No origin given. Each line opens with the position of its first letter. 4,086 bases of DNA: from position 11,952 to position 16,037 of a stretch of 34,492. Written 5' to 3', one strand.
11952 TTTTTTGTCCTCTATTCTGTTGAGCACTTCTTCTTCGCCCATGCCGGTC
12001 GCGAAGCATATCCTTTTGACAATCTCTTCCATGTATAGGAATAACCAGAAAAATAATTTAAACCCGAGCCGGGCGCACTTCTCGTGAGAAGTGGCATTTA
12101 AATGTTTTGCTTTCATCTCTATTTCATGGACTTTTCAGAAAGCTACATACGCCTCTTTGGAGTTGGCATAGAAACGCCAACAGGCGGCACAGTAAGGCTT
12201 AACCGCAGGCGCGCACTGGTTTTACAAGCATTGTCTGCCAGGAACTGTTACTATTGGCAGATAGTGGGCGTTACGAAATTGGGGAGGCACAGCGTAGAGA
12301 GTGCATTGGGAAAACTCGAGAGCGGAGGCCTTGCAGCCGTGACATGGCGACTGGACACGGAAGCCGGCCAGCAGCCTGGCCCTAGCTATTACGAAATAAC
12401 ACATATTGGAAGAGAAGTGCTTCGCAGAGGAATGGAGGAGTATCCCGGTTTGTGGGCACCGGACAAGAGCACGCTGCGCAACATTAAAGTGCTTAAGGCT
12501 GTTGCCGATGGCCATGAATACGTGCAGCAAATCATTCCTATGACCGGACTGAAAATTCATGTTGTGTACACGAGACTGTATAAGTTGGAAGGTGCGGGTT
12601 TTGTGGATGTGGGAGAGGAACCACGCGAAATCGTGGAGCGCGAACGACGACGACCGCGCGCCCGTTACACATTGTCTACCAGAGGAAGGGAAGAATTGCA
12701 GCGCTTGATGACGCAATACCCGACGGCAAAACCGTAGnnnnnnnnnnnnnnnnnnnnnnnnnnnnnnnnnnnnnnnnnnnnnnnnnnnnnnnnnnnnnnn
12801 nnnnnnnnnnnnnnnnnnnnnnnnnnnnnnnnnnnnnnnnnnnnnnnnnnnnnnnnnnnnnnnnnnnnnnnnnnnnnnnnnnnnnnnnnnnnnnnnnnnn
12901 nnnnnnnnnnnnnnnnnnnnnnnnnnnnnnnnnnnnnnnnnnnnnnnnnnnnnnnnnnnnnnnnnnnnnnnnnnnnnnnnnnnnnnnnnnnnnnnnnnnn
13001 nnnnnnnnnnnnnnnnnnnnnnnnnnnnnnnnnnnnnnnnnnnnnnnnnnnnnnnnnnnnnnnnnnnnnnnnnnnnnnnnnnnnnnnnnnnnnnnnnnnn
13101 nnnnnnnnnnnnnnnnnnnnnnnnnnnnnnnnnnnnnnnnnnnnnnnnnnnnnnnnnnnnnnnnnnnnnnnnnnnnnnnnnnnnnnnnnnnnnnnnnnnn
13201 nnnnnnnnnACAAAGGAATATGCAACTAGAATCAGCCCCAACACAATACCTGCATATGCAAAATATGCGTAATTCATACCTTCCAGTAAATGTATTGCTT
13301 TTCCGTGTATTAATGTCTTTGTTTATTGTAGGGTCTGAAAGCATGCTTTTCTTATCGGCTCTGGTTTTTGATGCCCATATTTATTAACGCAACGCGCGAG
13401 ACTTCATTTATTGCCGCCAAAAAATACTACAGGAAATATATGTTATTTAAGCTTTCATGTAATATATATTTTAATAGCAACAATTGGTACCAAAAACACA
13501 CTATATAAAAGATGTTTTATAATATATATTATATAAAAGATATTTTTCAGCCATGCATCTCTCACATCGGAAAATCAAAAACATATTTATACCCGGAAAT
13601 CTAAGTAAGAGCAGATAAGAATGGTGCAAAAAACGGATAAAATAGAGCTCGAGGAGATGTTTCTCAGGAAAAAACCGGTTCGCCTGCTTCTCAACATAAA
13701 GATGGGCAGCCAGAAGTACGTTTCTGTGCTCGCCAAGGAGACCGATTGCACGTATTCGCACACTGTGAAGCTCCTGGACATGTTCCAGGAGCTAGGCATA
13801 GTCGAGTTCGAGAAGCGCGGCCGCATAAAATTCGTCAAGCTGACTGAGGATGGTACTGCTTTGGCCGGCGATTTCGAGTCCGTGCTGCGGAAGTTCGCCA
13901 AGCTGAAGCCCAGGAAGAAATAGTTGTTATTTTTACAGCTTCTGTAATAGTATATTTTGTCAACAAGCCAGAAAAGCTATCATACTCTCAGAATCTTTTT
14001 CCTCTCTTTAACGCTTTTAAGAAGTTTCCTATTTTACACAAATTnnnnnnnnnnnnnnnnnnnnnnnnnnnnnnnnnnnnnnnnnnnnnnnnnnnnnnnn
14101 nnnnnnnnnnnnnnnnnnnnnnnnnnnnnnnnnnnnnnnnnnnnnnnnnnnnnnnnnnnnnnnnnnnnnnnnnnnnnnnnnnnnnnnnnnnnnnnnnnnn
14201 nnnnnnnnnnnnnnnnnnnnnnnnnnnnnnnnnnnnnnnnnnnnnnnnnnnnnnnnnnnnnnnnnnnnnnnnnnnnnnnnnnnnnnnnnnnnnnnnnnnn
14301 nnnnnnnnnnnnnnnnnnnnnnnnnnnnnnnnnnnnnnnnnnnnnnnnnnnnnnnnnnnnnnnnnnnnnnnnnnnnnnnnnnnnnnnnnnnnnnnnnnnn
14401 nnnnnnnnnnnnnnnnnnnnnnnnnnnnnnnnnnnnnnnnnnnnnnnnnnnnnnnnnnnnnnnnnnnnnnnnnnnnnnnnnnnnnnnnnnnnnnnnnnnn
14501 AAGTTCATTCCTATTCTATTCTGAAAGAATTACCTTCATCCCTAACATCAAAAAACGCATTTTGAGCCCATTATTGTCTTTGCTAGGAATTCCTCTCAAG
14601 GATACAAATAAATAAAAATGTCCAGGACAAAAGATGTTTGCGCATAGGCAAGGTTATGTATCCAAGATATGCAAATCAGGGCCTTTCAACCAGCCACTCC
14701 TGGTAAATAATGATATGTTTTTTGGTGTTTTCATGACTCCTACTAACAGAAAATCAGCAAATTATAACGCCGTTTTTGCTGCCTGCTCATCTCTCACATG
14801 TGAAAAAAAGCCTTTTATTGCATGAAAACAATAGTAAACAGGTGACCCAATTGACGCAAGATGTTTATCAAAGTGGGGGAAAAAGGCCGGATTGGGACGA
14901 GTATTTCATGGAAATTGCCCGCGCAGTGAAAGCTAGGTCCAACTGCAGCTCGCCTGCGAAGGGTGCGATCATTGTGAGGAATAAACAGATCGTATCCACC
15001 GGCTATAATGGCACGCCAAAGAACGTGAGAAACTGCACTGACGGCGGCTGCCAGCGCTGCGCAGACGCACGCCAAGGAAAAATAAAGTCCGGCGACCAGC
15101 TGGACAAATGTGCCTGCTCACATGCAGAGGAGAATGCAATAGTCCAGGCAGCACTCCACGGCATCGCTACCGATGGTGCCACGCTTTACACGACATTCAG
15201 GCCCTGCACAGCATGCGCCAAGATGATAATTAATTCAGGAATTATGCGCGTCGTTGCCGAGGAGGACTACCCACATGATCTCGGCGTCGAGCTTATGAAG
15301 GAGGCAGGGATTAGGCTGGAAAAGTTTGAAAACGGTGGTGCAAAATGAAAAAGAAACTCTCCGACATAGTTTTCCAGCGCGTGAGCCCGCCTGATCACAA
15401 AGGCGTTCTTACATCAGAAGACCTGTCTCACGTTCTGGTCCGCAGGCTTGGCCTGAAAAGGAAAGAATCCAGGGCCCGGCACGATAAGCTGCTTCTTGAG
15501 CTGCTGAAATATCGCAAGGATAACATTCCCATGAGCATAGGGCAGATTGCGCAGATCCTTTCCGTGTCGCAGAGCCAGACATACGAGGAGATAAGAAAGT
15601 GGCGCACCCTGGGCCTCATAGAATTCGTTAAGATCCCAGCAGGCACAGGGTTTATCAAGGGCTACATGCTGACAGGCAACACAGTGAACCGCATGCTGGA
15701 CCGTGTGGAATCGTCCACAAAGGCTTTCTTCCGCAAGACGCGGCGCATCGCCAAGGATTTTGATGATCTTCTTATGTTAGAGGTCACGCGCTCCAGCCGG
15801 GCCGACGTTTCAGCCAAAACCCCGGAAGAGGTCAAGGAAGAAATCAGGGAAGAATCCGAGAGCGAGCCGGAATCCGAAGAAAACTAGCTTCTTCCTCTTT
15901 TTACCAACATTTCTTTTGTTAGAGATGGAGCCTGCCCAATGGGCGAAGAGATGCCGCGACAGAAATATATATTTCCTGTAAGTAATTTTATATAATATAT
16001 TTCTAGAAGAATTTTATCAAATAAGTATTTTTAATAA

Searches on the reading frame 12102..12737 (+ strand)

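Call 50: search_protein_families(library=pfam, proteins=[window:12102-12737:+], max_evalue=0.01)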
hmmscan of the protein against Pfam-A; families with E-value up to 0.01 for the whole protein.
window:12102-12737:+ (211 aa): 3 families
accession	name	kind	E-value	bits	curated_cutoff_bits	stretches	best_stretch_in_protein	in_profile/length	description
PF03551.20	PadR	-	2e-07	31.4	27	1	155-201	34-75/75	Transcriptional regulator PadR-like family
PF24409.1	wHTH-PRTase_assc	-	0.00085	19.8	27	0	129-169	2-42/83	wHTH-PRTase associated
PF10007.15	DUF2250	-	0.0016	18.9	24.4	0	127-172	10-56/93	Uncharacterized protein conserved in archaea (DUF2250)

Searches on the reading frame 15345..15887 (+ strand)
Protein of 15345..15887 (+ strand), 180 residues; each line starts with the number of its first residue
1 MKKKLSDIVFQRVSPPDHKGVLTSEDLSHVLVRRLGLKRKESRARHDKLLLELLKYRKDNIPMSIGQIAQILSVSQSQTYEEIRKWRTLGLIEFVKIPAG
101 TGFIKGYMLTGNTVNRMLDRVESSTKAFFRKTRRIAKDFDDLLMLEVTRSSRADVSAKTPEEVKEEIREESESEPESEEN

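Call 50: search_protein_families(library=pfam, proteins=[window:15345-15887:+], max_evalue=0.01)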
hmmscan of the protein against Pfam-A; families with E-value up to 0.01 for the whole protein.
window:15345-15887:+ (180 aa): 1 family
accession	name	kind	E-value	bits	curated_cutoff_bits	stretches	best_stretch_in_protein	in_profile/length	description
PF13545.12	HTH_Crp_2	-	0.00086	19.7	27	1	49-93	6-53/70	Crp-like helix-turn-helix domain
